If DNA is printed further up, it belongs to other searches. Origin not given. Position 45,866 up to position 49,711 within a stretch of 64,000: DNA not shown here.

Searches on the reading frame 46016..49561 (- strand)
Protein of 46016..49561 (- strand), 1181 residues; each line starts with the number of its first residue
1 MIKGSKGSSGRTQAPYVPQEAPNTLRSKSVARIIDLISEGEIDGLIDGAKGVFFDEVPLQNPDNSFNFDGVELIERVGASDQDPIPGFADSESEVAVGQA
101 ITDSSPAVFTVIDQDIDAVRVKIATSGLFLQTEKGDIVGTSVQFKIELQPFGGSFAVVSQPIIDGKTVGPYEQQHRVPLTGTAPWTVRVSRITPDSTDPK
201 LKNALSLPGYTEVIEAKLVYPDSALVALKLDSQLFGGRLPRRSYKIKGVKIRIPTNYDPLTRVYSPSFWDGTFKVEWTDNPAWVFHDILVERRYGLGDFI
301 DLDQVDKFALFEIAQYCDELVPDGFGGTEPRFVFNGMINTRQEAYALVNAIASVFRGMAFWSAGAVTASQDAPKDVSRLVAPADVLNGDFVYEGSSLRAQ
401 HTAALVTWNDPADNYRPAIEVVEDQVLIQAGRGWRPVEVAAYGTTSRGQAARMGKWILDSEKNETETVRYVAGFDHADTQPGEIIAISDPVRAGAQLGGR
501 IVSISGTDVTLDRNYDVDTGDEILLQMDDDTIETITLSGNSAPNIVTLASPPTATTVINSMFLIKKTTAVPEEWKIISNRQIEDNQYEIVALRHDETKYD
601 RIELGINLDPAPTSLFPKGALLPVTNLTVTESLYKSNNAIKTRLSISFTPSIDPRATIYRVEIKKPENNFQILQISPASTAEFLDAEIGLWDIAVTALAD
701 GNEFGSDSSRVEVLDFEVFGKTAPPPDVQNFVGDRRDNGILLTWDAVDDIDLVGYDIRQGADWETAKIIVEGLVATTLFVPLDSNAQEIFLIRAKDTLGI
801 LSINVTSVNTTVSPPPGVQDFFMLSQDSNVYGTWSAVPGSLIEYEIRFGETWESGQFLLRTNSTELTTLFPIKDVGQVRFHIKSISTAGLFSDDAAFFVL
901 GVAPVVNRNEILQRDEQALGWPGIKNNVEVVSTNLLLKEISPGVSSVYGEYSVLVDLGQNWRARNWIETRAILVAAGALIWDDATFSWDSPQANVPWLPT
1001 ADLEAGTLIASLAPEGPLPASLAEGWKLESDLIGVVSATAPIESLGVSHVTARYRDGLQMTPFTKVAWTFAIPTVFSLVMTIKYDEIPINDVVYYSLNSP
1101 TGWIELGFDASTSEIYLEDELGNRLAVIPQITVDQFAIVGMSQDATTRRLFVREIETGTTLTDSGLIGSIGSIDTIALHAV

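Call 8: search_protein_families(library=phrogs, proteins=[window:46016-49561:-])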
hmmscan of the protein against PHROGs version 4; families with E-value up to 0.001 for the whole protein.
window:46016-49561:- (1181 aa): 12 families
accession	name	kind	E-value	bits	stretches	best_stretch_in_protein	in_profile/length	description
phrog_31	-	tail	1.2e-230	770.1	1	2-863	259-1103/1565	central tail fiber J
phrog_2589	-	tail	2e-221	739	1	2-746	6-737/3686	tail protein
phrog_1727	-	tail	7.2e-217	723.7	1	2-768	4-764/1174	tail protein and host specificity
phrog_7997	-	tail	1.8e-82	278.8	1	305-796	2-490/589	tail protein and host specificity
phrog_2148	-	tail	7.6e-78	263.7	1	262-643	3-380/901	tail fiber protein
phrog_10652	-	unknown function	5.4e-66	224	1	253-527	1-278/328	-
phrog_14774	-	unknown function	1.7e-42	146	1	131-335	7-209/212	-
phrog_15723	-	unknown function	7.2e-34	118.3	1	292-473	9-193/223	-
phrog_4346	-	unknown function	2.7e-25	89.9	1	15-169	8-161/600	-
phrog_30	-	tail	2.6e-22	81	1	15-288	8-280/544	minor tail protein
phrog_10903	-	unknown function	2e-17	63.9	1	335-525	4-187/954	-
phrog_5616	-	tail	1.7e-09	37.5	1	275-492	237-462/873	tail fiber protein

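Call 11: search_dna_similar(query=window:46016-49561:-, collection=phages, mode=protein, max_rows=15)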
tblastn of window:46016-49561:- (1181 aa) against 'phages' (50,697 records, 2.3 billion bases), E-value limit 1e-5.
Records with a match: 1767; places in all: 1781; records where one place covers at least 80% of the query: 3.
Best place of each record, by identity: <60% 1767.
By first word of the organism name: Escherichia 600; Klebsiella 454; Pseudomonas 63; Ralstonia 59; Enterobacteria 48; Stx1a-converting 45; Stx2a-converting 44; Salmonella 41; Shigella 40; Burkholderia 39; and 55 more.
By host as written in the record: - 292; Escherichia coli 224; Klebsiella pneumoniae 182; Ralstonia solanacearum 45; Escherichia coli K-12 MG1655 45; Escherichia coli DSM 12242 43; Escherichia coli K-12 31; Burkholderia sp. 25; and 389 more.
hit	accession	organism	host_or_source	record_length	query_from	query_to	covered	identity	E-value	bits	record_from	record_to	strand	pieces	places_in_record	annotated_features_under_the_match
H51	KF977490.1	Rhizobium phage vB_RglS_P106B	Rhizobium gallicum SO14B-4(6)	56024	18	804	67%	40.5%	4e-159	532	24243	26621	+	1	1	putative tail component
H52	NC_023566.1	Rhizobium phage vB_RglS_P106B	Rhizobium gallicum SO14B-4(6)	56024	18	804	67%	40.5%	4e-159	532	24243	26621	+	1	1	tail protein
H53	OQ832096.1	Halomonas phage vB_HmeY_H4907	Halomonas meridiana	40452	18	695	57%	45.7%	0e+0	598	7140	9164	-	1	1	putative tail protein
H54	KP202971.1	Achromobacter phage JWF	Achromobacter xylosoxidans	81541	23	1179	98%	25.3%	1e-90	328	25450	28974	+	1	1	hypothetical protein (x2)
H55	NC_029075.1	Achromobacter phage JWF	Achromobacter xylosoxidans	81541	23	1179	98%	25.3%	1e-90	328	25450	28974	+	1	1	central tail fiber J | hypothetical protein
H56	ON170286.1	Ralstonia phage YO168_1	Ralstonia solanacearum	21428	18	744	62%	39.2%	8e-148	499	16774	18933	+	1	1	record has no annotation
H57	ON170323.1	Ralstonia phage YO190_1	Ralstonia solanacearum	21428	18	744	62%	39.2%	8e-148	499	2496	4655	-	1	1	record has no annotation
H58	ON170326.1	Ralstonia phage YO192_1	Ralstonia solanacearum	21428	18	744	62%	39.2%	8e-148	499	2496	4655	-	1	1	record has no annotation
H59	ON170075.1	Ralstonia phage YO033_2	Ralstonia solanacearum R281, UW154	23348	18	744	62%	39.2%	4e-144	488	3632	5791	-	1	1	record has no annotation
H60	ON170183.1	Ralstonia phage YO105_4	Ralstonia solanacearum T391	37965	18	744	62%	39.2%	1e-148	501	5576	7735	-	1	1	record has no annotation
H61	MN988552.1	Rhizobium phage RHph_I4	Rhizobium phaseoli N771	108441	20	802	66%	36.1%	1e-144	490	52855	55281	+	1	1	tail host specificity protein J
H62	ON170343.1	Ralstonia phage YO374_2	Ralstonia solanacearum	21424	18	744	62%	38.8%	6e-148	499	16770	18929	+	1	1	record has no annotation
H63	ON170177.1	Ralstonia phage YO103_6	Ralstonia solanacearum T379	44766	18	744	62%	38.8%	5e-147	496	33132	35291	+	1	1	record has no annotation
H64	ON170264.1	Ralstonia phage YO158_1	Ralstonia solanacearum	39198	18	744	62%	38.8%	1e-144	490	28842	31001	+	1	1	record has no annotation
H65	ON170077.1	Ralstonia phage YO035_3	Ralstonia solanacearum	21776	18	744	62%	38.7%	5e-143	484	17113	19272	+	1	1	record has no annotation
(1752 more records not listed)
